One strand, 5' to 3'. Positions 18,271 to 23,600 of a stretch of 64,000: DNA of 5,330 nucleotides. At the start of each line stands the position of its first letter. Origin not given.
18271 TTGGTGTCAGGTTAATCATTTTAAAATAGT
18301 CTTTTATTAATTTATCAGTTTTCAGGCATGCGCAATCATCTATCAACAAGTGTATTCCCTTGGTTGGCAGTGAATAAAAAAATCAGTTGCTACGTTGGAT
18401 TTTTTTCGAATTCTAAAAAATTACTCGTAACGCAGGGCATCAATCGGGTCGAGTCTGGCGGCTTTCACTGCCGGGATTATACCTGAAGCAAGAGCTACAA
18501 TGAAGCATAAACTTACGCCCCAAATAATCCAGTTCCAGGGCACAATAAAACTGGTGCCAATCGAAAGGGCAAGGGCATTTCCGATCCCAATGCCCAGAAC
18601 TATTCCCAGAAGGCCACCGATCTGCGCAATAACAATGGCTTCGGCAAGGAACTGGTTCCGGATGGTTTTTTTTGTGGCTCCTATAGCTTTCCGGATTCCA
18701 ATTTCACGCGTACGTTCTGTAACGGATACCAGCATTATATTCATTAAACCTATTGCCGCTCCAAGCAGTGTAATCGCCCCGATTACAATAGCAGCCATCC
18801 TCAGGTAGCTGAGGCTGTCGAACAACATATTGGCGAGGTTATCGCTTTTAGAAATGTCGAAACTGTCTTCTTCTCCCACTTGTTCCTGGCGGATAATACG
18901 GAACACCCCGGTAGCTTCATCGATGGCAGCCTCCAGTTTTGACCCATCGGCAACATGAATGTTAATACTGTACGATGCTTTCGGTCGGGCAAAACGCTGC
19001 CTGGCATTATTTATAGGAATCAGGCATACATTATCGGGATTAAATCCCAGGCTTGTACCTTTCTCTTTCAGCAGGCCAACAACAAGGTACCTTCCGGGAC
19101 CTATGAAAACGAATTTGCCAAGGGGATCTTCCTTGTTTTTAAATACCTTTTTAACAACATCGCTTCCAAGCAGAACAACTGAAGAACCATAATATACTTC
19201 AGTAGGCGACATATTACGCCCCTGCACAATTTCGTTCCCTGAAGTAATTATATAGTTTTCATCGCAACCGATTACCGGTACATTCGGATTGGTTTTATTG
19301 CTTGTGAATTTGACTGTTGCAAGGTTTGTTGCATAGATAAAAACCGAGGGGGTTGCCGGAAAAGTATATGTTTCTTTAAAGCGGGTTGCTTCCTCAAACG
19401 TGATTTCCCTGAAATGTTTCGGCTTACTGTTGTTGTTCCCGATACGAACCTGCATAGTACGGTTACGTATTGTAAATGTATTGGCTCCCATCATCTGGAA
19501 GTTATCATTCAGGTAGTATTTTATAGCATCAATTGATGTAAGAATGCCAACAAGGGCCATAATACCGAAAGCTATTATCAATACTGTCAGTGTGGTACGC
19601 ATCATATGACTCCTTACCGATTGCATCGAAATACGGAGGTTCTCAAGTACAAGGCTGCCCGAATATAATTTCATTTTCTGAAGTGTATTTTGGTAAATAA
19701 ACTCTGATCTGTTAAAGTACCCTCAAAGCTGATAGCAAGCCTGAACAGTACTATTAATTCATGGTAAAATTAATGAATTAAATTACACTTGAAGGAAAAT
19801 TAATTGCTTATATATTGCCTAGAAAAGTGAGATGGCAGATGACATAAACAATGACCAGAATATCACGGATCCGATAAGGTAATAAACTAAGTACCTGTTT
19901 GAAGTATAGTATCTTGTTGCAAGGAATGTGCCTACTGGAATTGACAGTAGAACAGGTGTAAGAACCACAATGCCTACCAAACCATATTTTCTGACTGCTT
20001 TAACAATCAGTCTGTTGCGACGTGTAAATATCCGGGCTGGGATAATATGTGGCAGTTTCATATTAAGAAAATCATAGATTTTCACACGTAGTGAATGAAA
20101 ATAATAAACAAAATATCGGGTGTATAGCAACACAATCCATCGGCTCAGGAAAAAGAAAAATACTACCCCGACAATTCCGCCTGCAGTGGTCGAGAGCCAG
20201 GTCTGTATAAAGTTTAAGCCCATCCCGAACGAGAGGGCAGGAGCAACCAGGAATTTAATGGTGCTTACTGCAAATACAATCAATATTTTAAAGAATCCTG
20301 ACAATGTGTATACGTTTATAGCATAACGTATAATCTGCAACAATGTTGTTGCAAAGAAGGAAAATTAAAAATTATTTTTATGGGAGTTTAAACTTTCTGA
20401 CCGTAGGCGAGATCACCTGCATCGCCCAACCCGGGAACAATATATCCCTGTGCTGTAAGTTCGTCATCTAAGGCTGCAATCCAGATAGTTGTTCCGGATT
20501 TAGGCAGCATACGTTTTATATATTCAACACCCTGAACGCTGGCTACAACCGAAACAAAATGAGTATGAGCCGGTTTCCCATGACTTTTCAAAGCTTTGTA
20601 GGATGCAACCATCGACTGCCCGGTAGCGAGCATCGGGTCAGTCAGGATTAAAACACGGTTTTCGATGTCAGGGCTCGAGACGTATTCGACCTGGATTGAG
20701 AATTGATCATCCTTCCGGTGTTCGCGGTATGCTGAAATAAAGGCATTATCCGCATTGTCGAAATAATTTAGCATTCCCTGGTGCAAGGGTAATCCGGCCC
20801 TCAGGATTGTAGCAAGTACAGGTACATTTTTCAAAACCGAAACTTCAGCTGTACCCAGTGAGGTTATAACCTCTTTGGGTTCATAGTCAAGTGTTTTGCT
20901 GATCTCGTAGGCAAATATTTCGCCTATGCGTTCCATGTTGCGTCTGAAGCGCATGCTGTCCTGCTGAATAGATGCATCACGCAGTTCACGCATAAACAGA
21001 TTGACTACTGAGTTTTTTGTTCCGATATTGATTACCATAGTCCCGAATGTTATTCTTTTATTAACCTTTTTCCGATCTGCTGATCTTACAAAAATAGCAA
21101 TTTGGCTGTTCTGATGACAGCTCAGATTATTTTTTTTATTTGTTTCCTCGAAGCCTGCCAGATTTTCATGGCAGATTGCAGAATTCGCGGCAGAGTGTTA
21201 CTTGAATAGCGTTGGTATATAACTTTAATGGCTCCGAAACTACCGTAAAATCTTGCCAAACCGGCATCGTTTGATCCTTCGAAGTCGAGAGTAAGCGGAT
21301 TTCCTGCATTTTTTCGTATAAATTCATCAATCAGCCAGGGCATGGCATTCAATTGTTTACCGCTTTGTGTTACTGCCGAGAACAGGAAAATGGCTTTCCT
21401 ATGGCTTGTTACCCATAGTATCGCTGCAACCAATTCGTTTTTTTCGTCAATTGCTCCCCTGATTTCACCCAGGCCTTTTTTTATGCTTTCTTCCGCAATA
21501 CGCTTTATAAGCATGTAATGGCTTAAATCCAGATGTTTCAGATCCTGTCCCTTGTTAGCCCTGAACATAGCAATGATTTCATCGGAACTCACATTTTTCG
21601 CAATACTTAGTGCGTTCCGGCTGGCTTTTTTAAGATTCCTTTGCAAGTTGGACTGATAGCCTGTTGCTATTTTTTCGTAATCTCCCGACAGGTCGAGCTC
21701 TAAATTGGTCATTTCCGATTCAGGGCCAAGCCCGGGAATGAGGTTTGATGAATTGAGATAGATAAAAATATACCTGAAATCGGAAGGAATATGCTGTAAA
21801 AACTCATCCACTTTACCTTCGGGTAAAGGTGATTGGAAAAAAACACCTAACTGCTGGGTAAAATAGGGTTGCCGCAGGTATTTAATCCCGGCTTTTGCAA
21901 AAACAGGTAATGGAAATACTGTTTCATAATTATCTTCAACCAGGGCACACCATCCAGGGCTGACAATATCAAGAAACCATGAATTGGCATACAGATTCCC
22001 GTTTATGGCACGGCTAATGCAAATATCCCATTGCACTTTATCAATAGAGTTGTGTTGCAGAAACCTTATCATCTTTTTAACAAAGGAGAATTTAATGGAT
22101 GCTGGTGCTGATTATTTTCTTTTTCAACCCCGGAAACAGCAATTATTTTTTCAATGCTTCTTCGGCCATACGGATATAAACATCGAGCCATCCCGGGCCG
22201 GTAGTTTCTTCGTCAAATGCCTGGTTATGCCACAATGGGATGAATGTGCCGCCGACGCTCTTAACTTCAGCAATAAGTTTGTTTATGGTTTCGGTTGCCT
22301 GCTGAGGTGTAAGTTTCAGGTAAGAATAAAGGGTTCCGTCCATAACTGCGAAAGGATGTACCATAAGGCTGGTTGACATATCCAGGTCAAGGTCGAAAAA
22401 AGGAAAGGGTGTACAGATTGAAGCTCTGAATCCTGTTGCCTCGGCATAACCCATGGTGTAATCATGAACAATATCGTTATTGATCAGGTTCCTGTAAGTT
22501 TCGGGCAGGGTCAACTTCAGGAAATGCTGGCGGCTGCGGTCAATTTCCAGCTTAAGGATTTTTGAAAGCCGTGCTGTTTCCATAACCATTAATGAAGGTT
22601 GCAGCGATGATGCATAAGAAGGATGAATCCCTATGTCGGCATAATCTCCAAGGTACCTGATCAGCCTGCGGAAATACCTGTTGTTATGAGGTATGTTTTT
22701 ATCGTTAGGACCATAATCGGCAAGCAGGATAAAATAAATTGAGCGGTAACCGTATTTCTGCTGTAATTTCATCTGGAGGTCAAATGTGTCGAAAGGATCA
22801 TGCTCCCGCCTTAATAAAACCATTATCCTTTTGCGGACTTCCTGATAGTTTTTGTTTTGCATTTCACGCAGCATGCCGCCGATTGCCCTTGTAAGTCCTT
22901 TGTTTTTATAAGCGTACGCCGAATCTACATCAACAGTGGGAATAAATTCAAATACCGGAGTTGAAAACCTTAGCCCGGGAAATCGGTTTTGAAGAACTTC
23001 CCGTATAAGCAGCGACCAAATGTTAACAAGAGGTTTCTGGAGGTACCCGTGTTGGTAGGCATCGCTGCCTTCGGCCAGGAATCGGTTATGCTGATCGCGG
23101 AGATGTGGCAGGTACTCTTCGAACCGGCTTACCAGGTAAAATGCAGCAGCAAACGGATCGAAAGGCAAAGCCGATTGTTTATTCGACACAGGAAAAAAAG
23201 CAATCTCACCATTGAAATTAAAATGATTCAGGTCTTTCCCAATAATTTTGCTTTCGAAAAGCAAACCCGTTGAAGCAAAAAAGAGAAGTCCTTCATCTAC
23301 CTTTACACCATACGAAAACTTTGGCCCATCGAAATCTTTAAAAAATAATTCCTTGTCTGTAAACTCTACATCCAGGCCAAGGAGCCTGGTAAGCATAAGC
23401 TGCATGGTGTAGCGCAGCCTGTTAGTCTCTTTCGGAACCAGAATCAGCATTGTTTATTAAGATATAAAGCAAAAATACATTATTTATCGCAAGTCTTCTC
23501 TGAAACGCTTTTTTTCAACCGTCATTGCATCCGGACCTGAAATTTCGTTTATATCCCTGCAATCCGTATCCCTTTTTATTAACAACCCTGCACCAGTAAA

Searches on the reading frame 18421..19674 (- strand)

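Call 50: search_protein_families(library=pfam, max_evalue=0.001, proteins=[window:18421-19674:-])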
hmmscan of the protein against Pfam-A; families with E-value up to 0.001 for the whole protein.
window:18421-19674:- (417 aa): 2 families
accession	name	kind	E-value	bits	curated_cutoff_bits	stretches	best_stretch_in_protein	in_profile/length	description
PF12704.14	MacB_PCD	-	4e-30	106.1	27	1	27-255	1-205/207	MacB-like periplasmic core domain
PF02687.27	FtsX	-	2.9e-22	79.4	25.5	1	296-410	1-120/120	FtsX-like permease C-terminal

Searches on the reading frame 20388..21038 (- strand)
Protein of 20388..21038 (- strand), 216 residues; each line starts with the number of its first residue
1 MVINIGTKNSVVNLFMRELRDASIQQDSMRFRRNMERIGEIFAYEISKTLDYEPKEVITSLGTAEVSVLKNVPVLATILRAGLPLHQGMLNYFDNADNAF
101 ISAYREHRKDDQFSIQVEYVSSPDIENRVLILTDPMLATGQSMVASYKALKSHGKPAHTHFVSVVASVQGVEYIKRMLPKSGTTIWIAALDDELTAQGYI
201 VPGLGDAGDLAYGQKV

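Call 50: search_protein_families(library=pfam, max_evalue=0.001, proteins=[window:20388-21038:-])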
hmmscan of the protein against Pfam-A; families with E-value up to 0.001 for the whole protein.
window:20388-21038:- (216 aa): 3 families
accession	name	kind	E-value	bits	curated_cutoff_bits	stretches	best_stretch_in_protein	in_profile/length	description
PF14681.12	UPRTase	-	9.9e-39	133.4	27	1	8-213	3-205/206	Uracil phosphoribosyltransferase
PF00156.33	Pribosyltran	-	3.4e-07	30.1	26.3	1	71-154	29-114/158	Phosphoribosyl transferase domain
PF24390.1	PRTase-CE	-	0.00051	20.4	27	1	100-192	80-173/253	PRTase-CE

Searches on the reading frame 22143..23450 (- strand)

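Call 51: search_protein_families(library=pfam, max_evalue=0.001, proteins=[window:22143-23450:-])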
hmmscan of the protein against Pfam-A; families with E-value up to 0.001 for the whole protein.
window:22143-23450:- (435 aa): 1 family
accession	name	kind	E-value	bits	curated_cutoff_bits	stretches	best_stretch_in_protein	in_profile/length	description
PF23019.1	DUF7033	-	6.7e-32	110.2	27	1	95-184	1-90/90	Family of unknown function (DUF7033)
